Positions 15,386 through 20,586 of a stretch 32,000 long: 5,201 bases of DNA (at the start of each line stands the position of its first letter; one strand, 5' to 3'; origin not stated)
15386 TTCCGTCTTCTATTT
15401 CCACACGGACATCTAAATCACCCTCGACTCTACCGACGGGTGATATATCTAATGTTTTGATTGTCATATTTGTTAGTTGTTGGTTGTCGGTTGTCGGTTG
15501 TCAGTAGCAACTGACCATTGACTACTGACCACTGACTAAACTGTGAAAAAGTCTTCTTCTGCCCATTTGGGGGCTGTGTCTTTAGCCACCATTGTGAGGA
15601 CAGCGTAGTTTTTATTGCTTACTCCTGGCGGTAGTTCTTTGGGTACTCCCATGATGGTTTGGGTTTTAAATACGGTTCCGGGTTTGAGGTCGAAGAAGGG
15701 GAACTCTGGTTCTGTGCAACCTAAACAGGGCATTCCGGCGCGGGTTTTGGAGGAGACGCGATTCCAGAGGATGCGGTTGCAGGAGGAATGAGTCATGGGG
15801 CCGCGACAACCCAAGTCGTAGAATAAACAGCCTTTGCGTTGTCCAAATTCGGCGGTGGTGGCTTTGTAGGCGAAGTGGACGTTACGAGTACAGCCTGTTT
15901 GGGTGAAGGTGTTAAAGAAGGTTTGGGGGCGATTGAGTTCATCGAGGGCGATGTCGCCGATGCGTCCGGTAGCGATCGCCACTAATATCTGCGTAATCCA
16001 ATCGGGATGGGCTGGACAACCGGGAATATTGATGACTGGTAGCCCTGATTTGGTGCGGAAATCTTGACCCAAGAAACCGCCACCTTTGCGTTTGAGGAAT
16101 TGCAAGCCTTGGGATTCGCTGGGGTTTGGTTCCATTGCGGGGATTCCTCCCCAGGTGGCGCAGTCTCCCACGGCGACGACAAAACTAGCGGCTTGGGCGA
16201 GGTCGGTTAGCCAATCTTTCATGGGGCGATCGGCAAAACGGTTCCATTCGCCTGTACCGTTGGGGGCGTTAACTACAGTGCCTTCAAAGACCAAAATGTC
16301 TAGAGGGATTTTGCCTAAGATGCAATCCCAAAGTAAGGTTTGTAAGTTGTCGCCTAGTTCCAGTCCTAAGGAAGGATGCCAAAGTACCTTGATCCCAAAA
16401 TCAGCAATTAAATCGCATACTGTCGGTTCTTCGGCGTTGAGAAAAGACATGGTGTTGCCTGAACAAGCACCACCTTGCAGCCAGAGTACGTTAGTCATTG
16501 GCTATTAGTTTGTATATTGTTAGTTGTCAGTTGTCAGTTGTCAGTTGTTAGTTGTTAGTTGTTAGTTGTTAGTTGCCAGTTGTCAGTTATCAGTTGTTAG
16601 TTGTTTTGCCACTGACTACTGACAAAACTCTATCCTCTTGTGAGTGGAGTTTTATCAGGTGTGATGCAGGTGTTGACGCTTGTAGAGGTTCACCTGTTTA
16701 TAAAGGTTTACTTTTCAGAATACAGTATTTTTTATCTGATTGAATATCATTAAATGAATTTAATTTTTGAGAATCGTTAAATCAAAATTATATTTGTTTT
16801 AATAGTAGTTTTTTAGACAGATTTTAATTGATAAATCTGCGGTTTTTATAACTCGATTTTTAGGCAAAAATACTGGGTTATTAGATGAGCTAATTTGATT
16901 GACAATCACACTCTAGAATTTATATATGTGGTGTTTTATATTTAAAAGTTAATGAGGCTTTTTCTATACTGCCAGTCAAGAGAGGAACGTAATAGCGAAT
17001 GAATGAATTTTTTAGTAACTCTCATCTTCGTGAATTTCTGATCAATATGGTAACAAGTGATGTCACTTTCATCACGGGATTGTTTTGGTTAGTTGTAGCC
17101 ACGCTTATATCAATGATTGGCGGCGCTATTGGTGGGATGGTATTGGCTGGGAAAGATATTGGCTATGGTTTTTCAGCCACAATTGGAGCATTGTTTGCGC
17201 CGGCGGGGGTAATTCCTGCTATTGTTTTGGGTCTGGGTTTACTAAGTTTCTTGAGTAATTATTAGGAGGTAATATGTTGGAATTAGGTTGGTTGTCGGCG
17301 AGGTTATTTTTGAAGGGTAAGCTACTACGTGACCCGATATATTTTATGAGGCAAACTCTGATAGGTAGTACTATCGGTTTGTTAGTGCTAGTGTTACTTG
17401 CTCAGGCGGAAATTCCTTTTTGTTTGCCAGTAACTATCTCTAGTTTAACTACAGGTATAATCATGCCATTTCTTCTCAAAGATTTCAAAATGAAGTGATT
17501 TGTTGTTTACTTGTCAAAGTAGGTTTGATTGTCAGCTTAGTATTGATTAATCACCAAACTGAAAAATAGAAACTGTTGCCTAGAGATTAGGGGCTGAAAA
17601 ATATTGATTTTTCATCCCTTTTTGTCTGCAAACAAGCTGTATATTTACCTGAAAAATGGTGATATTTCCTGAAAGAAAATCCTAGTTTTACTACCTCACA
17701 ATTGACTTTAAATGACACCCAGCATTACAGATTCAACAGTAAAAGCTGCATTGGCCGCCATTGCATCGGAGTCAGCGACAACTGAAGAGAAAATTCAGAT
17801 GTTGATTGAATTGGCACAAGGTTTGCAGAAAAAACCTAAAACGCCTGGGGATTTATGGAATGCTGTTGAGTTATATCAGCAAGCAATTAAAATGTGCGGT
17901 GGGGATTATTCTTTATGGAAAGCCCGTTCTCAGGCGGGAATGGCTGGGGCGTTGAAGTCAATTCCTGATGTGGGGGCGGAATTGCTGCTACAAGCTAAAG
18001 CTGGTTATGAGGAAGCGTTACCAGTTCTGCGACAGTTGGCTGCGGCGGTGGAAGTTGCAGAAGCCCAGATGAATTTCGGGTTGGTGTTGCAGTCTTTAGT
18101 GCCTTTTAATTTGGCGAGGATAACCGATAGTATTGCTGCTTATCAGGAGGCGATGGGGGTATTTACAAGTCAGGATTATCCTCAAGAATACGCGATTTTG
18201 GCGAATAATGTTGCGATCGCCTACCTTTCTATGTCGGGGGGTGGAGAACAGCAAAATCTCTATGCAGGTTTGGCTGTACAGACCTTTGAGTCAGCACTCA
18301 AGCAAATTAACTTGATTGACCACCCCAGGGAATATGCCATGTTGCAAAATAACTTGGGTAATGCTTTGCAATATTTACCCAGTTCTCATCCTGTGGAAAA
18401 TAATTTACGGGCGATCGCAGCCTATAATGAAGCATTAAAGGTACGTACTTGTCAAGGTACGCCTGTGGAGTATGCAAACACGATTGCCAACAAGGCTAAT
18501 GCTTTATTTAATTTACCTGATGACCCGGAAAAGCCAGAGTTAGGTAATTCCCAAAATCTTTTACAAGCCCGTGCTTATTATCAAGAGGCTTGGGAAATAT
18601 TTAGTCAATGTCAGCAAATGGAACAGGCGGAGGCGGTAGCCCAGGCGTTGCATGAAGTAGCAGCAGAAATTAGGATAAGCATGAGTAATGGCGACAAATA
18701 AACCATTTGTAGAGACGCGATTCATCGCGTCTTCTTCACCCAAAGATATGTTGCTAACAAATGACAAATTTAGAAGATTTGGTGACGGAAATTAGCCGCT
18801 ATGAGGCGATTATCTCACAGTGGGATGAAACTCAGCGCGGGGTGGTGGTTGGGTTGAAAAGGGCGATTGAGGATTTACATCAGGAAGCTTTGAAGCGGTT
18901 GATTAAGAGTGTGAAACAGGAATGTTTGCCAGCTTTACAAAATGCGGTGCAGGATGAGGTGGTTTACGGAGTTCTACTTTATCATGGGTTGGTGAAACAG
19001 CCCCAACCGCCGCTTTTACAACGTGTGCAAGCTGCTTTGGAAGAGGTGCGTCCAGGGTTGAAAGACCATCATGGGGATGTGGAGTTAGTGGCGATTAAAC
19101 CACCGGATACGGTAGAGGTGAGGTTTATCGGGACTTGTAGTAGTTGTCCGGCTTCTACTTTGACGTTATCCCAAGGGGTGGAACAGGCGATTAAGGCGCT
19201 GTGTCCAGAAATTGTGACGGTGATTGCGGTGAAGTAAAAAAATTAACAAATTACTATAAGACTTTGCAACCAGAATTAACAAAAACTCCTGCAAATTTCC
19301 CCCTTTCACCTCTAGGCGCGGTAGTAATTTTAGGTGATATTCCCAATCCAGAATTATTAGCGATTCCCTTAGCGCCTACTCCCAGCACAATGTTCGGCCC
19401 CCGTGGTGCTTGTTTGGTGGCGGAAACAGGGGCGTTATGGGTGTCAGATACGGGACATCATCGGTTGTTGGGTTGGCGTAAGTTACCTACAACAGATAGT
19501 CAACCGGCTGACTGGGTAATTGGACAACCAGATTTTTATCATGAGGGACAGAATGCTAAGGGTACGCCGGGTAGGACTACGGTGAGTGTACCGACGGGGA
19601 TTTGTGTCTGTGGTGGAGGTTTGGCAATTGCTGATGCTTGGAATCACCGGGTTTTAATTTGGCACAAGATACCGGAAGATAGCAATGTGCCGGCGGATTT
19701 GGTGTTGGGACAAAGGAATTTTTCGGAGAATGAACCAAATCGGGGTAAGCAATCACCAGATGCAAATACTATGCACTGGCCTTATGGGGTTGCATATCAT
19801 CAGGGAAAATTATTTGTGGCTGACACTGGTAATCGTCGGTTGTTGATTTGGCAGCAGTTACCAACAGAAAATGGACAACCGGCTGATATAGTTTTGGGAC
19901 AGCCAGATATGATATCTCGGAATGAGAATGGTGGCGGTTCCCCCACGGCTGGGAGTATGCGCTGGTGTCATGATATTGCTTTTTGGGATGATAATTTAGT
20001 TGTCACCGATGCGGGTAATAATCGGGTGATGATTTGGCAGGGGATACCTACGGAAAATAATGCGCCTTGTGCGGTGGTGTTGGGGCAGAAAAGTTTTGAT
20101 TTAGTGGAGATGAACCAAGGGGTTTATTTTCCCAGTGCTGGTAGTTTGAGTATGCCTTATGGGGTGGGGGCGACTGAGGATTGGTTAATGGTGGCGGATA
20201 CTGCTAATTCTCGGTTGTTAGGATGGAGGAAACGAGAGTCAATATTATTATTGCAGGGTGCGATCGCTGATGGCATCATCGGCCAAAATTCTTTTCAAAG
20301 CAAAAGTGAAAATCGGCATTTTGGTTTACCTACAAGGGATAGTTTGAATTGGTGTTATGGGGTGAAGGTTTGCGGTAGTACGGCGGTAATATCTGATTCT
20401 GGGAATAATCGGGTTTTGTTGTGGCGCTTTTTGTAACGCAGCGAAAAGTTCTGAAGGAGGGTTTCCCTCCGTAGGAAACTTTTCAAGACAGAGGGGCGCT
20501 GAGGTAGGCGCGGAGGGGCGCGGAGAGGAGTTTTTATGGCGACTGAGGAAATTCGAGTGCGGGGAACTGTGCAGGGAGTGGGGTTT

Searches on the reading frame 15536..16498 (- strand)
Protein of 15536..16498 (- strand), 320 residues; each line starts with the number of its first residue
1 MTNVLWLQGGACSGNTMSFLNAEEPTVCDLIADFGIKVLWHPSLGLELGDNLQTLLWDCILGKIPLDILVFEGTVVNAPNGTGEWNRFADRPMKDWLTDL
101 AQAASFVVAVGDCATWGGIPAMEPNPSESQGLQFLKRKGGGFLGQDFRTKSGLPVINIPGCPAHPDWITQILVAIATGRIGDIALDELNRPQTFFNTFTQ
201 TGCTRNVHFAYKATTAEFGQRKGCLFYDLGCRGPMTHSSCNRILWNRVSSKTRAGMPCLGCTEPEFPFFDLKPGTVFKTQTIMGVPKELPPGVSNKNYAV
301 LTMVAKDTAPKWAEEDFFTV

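Call 6: search_protein_families(library=pfam, proteins=[window:15536-16498:-])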
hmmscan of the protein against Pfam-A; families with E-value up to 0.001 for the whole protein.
window:15536-16498:- (320 aa): 2 families
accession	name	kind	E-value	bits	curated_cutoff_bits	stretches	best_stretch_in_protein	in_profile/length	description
PF01058.29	Oxidored_q6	-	2.7e-30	105.2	27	1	12-175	1-128/128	NADH ubiquinone oxidoreductase, 20 Kd subunit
PF14720.11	NiFe_hyd_SSU_C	-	5.1e-23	81.7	27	1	196-267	2-73/80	NiFe/NiFeSe hydrogenase small subunit C-terminal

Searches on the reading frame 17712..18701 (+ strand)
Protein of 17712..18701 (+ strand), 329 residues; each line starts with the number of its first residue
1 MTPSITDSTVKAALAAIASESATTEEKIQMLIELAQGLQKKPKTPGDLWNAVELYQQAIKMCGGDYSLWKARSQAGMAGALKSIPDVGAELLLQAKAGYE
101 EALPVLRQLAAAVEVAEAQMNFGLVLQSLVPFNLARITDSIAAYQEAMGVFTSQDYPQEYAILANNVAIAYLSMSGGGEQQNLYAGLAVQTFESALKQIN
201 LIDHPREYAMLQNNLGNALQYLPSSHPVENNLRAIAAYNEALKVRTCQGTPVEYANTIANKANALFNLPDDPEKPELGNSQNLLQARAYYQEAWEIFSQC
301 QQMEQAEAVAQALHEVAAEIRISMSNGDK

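Call 29: search_protein_families(library=pfam, proteins=[window:17712-18701:+])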
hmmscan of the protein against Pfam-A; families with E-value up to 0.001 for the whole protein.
window:17712-18701:+ (329 aa): 1 family
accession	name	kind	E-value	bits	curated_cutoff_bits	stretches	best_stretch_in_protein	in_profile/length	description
PF13424.12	TPR_12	-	0.00078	20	30.1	0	50-80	21-54/77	Tetratricopeptide repeat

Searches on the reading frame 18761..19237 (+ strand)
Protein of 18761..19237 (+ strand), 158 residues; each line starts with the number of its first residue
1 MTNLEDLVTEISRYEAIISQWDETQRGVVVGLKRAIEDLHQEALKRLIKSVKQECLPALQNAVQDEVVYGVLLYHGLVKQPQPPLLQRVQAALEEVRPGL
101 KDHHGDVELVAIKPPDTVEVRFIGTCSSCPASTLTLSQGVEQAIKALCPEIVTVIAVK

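Call 29: search_protein_families(library=pfam, proteins=[window:18761-19237:+])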
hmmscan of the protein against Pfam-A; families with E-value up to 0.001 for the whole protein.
window:18761-19237:+ (158 aa): 1 family
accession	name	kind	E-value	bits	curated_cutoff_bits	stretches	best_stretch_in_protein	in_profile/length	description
PF01106.22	NifU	-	7.4e-23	80.9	27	1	89-155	1-67/67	NifU-like domain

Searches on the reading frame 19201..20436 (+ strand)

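Call 29: search_protein_families(library=pfam, proteins=[window:19201-20436:+])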
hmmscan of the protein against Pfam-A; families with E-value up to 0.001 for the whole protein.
window:19201-20436:+ (411 aa): 1 family
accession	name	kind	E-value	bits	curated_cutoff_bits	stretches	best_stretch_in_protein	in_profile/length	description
PF01436.27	NHL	-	7.6e-23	79.8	20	1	131-153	4-27/28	NHL repeat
